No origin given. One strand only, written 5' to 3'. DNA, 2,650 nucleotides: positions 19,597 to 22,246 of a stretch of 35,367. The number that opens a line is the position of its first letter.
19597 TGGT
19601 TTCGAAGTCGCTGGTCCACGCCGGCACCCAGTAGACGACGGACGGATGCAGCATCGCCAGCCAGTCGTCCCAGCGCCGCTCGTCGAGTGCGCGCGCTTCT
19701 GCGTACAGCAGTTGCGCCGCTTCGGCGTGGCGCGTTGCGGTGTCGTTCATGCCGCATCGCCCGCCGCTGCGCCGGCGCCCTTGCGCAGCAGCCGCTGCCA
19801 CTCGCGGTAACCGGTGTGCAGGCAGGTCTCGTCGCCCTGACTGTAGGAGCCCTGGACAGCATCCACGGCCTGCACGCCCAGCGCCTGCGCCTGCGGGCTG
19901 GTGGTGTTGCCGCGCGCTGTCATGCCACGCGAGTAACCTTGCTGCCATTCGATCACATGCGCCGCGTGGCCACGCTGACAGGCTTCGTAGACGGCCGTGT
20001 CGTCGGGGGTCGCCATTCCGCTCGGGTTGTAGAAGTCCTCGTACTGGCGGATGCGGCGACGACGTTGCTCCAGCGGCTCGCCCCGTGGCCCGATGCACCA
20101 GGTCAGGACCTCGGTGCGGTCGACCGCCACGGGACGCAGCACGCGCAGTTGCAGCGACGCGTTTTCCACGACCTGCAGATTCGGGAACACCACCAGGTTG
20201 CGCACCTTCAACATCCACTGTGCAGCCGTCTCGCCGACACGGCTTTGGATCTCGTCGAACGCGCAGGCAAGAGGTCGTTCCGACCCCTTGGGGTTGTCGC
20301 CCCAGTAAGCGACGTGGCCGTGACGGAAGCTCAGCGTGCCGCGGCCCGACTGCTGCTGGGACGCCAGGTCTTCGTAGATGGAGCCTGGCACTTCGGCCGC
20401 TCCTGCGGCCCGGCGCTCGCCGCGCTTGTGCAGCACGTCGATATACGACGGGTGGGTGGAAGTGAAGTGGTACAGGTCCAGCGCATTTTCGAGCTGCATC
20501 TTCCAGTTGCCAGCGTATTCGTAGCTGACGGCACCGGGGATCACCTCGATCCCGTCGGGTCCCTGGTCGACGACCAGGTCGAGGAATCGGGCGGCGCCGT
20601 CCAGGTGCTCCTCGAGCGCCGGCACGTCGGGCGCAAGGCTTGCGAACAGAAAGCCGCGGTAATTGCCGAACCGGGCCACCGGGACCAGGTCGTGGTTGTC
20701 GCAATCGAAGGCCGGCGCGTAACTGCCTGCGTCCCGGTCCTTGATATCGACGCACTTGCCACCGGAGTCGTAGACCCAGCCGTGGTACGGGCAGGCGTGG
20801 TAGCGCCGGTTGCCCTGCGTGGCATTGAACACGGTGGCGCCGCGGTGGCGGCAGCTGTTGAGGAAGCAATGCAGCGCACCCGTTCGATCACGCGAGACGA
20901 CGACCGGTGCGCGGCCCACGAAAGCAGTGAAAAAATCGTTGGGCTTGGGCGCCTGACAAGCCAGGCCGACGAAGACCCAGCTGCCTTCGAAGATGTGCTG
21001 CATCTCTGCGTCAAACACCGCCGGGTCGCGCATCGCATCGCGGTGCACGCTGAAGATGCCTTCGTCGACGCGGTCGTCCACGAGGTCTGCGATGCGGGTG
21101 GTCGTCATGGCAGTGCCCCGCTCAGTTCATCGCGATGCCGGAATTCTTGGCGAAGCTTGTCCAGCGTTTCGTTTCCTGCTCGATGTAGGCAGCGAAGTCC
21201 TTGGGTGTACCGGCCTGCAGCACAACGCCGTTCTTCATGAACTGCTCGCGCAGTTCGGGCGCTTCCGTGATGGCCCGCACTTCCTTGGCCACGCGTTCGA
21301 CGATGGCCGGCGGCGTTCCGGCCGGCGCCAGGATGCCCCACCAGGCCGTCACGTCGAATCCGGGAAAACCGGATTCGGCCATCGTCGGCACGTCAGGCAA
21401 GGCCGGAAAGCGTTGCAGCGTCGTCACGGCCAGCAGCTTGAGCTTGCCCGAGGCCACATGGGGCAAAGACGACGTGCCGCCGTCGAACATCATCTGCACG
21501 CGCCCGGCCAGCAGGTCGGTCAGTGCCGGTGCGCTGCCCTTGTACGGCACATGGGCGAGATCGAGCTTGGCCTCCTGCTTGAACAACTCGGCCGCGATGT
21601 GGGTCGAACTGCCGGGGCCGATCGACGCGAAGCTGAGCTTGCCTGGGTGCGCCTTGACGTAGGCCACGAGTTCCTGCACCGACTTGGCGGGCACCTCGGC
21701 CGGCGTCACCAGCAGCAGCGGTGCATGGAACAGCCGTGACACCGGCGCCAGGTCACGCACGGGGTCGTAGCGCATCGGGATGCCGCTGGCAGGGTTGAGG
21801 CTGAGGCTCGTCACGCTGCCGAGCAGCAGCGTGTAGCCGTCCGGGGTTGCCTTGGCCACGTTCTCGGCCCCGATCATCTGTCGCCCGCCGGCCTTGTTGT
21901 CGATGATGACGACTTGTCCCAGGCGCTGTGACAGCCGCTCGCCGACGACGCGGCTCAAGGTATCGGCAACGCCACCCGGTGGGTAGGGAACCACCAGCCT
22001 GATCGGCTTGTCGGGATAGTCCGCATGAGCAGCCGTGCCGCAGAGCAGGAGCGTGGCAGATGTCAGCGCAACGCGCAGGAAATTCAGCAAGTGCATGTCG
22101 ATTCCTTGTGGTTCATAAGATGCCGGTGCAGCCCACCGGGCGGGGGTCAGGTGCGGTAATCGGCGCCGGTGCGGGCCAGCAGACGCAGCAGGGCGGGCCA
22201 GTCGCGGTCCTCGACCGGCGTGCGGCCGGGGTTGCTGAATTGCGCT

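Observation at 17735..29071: Eleven-gene, translationally coupled Rieske-oxygenase operon of unassigned substrate under a divergent IclR regulator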

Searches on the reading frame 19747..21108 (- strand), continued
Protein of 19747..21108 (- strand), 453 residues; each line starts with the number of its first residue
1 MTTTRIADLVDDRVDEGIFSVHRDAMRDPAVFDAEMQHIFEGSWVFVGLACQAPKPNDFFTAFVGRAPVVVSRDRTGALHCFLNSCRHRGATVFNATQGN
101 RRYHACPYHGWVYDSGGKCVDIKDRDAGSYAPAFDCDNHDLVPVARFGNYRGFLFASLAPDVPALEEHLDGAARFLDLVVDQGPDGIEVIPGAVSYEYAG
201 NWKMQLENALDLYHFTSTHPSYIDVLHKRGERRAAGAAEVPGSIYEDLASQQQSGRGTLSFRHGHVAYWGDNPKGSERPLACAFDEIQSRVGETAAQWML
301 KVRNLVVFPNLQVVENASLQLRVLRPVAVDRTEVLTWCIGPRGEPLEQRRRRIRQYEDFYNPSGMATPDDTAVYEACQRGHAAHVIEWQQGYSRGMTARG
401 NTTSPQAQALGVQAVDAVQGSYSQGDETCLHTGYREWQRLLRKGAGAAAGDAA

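Call 43: search_dna_similar(query=window:19747-21108:-, collection=plasmids, mode=protein, max_rows=15)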
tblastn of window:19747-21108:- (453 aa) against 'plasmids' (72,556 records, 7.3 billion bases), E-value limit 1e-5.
Records with a match: 969; places in all: 1449; records where one place covers at least 80% of the query: 348.
Best place of each record, by identity: <60% 969.
By first word of the organism name: Rhizobium 142; Sinorhizobium 88; Phaeobacter 66; Rhodococcus 60; Pseudosulfitobacter 40; Paracoccus 31; Sphingobium 28; Pseudomonas 27; Azospirillum 24; Novosphingobium 23; and 126 more.
By predicted mobility (MOB-suite, as given by PLSDB): non-mobilizable 550; conjugative 305; mobilizable 114.
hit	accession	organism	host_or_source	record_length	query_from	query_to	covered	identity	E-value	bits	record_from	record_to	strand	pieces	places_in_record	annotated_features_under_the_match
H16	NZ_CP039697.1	Novosphingobium sp. EMRT-2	cell,freshwater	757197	1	441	97%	51.0%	2e-140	451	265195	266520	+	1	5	aromatic ring-hydroxylating dioxygenase subunit alpha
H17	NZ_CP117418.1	Novosphingobium humi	Single cell,Soil from military shooting ...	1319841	3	443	97%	47.4%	7e-129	418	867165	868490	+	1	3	none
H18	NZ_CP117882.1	Novosphingobium sp. KACC 22771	Single cell,soil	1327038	3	443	97%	46.7%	2e-128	417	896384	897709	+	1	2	none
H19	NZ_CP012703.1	Sphingopyxis macrogoltabida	whole organism,activated sludge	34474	9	441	96%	46.6%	9e-125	406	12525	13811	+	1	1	aromatic ring-hydroxylating dioxygenase subunit alpha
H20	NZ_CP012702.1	Sphingopyxis macrogoltabida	whole organism,activated sludge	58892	9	441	96%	46.6%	9e-125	406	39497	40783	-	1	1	aromatic ring-hydroxylating dioxygenase subunit alpha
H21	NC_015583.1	Novosphingobium sp. PP1Y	-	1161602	1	437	96%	45.8%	8e-120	392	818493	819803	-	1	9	none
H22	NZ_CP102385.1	Sphingopyxis sp. DBS4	soil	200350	5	443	97%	44.4%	7e-122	398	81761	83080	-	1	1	aromatic ring-hydroxylating dioxygenase subunit alpha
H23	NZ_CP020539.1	Sphingobium herbicidovorans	cell culture,soil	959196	6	443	97%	44.5%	3e-121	396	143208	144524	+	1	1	aromatic ring-hydroxylating dioxygenase subunit alpha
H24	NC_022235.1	Sphingomonas sp. ERG5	-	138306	6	443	97%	43.9%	7e-119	389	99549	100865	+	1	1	aromatic ring-hydroxylating dioxygenase subunit alpha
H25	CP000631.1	Rhizobium rhizogenes K84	-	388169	2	441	97%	41.4%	1e-108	360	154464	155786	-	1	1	Phenylpropionate dioxygenase, large terminal subunit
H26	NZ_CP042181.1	Pseudomonas sp. KBS0802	environmental isolate,soil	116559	6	443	97%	41.5%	5e-102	340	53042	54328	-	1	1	benA: benzoate 1,2-dioxygenase large subunit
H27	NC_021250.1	Pseudomonas migulae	-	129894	6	443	97%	41.3%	3e-101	338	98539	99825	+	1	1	benA: benzoate 1,2-dioxygenase large subunit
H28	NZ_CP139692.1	Limimaricola variabilis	Bacterial Culture,hydrothermal vent ...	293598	5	437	96%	41.6%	8e-104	346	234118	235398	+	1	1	benA: benzoate 1,2-dioxygenase large subunit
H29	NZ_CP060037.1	Sphingobium fuliginis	-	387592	9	437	95%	41.6%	2e-101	339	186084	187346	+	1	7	SRPBCC family protein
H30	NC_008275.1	Pseudomonas putida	-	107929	6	443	97%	40.7%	1e-102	342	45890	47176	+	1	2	benA: benzoate 1,2-dioxygenase large subunit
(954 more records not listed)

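Call 58: search_protein_families(library=ncbifam, proteins=[L086:2913-3815:-, L001:2903-3103:+], max_evalue=0.00001)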
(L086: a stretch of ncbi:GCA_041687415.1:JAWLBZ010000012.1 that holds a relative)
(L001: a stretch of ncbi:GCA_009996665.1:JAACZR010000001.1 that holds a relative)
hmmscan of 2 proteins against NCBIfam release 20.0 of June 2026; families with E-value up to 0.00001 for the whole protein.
L086:2913-3815:- (300 aa): 189 families (the best 25 are shown)
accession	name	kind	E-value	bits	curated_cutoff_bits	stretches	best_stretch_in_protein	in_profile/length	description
NF006212.0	PRK08339.1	equivalog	6.7e-52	176.7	339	1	48-300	9-263/263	short chain dehydrogenase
NF009466.0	PRK12826.1-2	subfamily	6.7e-41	140.4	222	1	47-295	3-244/248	3-oxoacyl-ACP reductase FabG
NF004779.0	PRK06125.1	subfamily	5.8e-40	137.4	261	1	48-295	8-253/259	short-chain dehydrogenase/reductase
NF004778.0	PRK06124.1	equivalog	8.5e-38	130.2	303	1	48-296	12-253/256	SDR family oxidoreductase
NF005095.0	PRK06523.1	subfamily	3.2e-36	125.2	231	1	46-298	9-260/261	oxidoreductase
NF009468.0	PRK12826.1-4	equivalog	5.3e-35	121.3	318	1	47-296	7-248/256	SDR family oxidoreductase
NF005559.1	PRK07231.1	subfamily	1.5e-34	119.6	215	1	47-295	4-247/249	glucose 1-dehydrogenase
TIGR01963.1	PHB_DH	subfamily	1.9e-32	112.6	307.05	1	48-294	2-251/255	3-hydroxybutyrate dehydrogenase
NF009384.0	PRK12743.1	equivalog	2.8e-31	108.7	264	1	45-295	4-247/258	SDR family oxidoreductase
NF009464.0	PRK12824.1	subfamily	6.7e-31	107.8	269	1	47-295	2-242/245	3-oxoacyl-ACP reductase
NF009093.0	PRK12429.1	subfamily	1.7e-30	106.2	258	1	46-294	4-255/259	3-hydroxybutyrate dehydrogenase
NF006693.0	PRK09242.1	equivalog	2.1e-30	105.7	328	1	48-296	11-254/258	SDR family oxidoreductase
TIGR01830.1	3oxo_ACP_reduc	equivalog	2.2e-30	106.1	297.75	1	50-294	1-237/239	3-oxoacyl-[acyl-carrier-protein] reductase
NF047420.2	EF_P_mod_YmfI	equivalog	6.2e-30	104.7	238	1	49-294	1-234/236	elongation factor P 5-aminopentanone reductase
NF005468.0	PRK07062.1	equivalog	7.1e-30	104.4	266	1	46-295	7-261/265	SDR family oxidoreductase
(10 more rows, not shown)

L001:2903-3103:+ (66 aa): 2 families
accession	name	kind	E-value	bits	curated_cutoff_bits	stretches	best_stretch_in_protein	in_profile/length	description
NF045768.1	RubredRD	equivalog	7.5e-21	73.9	90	1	16-63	4-51/54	rubredoxin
NF003954.0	PRK05452.1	equivalog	1e-14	54.3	711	1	14-64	424-474/479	anaerobic nitric oxide reductase flavorubredoxin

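Call 72: get_annotated_region(hit=H16, flank=7000)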
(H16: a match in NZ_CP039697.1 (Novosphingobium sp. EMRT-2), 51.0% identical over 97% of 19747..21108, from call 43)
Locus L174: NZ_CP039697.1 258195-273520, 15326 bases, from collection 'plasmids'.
description: Novosphingobium sp. EMRT-2 plasmid pABRDHK22, complete sequence
organism: Novosphingobium sp. EMRT-2 (NCBI taxid 2571749)
taxonomy: Bacteria; Pseudomonadota; Alphaproteobacteria; Sphingomonadales; Sphingomonadaceae; Novosphingobium; Novosphingobium sp. EMRT-2
host: -; source: cell,freshwater; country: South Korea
typing (MOB-suite, as given by PLSDB): non-mobilizable
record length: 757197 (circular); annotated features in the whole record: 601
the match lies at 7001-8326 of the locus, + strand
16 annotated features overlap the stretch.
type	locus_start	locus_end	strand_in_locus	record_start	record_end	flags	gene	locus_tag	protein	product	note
CDS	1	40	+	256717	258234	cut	-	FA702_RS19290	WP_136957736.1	cryptochrome/photolyase family protein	-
CDS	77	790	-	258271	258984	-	-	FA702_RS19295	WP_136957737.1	SDR family NAD(P)-dependent oxidoreductase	-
CDS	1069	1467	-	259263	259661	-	-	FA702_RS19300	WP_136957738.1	nuclear transport factor 2 family protein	-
CDS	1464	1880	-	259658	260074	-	-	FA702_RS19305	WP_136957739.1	nuclear transport factor 2 family protein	-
CDS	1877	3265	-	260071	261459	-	-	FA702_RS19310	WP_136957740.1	MFS transporter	GO:0055085 - transmembrane transport [Evidence IEA]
CDS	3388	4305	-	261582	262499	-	-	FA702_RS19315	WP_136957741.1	ketopantoate reductase family protein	-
CDS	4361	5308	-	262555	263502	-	-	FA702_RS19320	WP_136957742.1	LysR family transcriptional regulator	GO:0006355 - regulation of DNA-templated transcription [Evidence IEA]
CDS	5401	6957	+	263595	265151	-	mdlC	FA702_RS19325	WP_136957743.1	benzoylformate decarboxylase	-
CDS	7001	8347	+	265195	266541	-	-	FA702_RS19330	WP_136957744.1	aromatic ring-hydroxylating dioxygenase subunit alpha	-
CDS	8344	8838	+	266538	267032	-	-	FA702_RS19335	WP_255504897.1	aromatic-ring-hydroxylating dioxygenase subunit beta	GO:0019439 - aromatic compound catabolic process [Evidence IEA]; GO:0006725 - cellular aromatic compound metabolic ...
CDS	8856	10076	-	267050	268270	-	-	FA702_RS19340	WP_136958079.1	MFS transporter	GO:0055085 - transmembrane transport [Evidence IEA]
CDS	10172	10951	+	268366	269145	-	-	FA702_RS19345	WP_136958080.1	helix-turn-helix transcriptional regulator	GO:0006355 - regulation of DNA-templated transcription [Evidence IEA]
CDS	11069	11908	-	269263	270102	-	-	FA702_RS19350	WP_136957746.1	type 1 glutamine amidotransferase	-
CDS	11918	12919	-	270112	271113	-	-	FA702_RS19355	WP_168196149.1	AraC family transcriptional regulator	-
CDS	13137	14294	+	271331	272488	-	-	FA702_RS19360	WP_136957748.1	MFS transporter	GO:0055085 - transmembrane transport [Evidence IEA]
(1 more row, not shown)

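Call 73: get_annotated_region(hit=H24, flank=5000)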
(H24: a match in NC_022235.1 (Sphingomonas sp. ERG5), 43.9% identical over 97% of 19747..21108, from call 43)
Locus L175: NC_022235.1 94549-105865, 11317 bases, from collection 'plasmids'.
description: Sphingomonas sp. ERG5 plasmid pCADAB1, complete sequence
organism: Sphingomonas sp. ERG5 (NCBI taxid 1381597)
taxonomy: Bacteria; Pseudomonadota; Alphaproteobacteria; Sphingomonadales; Sphingomonadaceae; Sphingomonas; Sphingomonas sp. ERG5
host: -; source: -; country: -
typing (MOB-suite, as given by PLSDB): conjugative; replicon rep_cluster_374; relaxase MOBF; mating-pair formation MPF_F
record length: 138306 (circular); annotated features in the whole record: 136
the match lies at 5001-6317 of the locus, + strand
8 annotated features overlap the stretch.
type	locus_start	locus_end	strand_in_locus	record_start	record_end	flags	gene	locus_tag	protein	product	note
CDS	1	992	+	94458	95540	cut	-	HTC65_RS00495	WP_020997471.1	AraC family transcriptional regulator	-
CDS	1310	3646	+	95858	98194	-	-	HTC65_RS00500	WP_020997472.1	TonB-dependent receptor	GO:0015891 - siderophore transport [Evidence IEA]; GO:0055085 - transmembrane transport [Evidence IEA]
CDS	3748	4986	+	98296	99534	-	-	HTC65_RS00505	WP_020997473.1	FAD-dependent oxidoreductase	-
CDS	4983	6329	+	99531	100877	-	-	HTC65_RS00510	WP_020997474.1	aromatic ring-hydroxylating dioxygenase subunit alpha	-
CDS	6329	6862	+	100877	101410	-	-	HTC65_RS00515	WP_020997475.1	aromatic-ring-hydroxylating dioxygenase subunit beta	GO:0009056 - catabolic process [Evidence IEA]; GO:0008152 - metabolic process [Evidence IEA]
CDS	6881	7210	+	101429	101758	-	-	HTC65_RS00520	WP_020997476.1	non-heme iron oxygenase ferredoxin subunit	-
CDS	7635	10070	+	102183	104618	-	-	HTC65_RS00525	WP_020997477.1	TonB-dependent receptor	-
CDS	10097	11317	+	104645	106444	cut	-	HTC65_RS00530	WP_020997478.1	FAD-dependent monooxygenase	-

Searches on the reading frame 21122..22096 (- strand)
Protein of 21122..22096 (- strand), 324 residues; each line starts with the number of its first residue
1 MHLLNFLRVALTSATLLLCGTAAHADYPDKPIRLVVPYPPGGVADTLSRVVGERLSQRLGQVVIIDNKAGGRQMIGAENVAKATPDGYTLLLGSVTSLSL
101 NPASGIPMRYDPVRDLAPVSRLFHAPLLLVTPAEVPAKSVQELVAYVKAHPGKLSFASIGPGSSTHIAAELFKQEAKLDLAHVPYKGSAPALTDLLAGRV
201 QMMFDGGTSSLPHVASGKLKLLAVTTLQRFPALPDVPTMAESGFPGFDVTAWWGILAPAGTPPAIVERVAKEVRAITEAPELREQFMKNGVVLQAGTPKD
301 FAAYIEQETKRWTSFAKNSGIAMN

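Call 5: search_protein_families(library=pfam, proteins=[window:21122-22096:-])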
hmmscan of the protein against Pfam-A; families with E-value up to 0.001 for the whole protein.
window:21122-22096:- (324 aa): 1 family
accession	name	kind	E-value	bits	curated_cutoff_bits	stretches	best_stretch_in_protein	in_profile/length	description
PF03401.19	TctC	-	6.9e-76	255.8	27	1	48-319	2-272/274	Tripartite tricarboxylate transporter family receptor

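Call 6: search_protein_families(library=ncbifam, proteins=[window:21122-22096:-])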
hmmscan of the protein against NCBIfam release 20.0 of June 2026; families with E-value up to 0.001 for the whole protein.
window:21122-22096:- (324 aa): 0 families

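Call 36: search_solved_structures(query=window:21122-22096:-, max_evalue=1e-10)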
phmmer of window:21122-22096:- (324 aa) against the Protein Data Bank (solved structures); distinct sequences matched with E-value up to 1e-10: 11.
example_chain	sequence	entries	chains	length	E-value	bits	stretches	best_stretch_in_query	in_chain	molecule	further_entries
2dvz_A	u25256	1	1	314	5.6e-66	226.1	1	26-312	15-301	Putative exported protein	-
8hka_A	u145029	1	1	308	6.6e-66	225.9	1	30-321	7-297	Periplasmic terephthalate binding protein (TBP)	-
8hk9_D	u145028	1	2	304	1.4e-65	224.8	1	31-321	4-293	Periplasmic terephthalate binding protein (TBP)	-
8hkb_A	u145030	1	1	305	8.2e-65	222.3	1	31-321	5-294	Periplasmic terephthalate binding protein (TBP)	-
2f5x_A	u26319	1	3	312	1.3e-63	218.3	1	25-321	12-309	BugD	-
5oei_A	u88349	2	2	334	3.1e-60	207.2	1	25-322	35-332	Uncharacterized protein family UPF0065:Tat pathway signal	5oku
2qpq_A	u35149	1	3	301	1.2e-59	205.4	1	24-322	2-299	protein Bug27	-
7ndr_A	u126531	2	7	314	4.6e-58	200.1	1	29-320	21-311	Tripartite tricarboxylate transporter substrate binding protein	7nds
6hke_A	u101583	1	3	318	1.2e-50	175.7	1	25-315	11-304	Possible TctC subunit of the Tripartite Tricarboxylate Transport(TTT) Family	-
4x9t_A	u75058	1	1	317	2.3e-36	128.9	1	22-286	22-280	Uncharacterized protein UPF0065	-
25hk_A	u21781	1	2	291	3.1e-33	118.6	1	21-314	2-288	Tripartite tricarboxylate transporter substrate binding protein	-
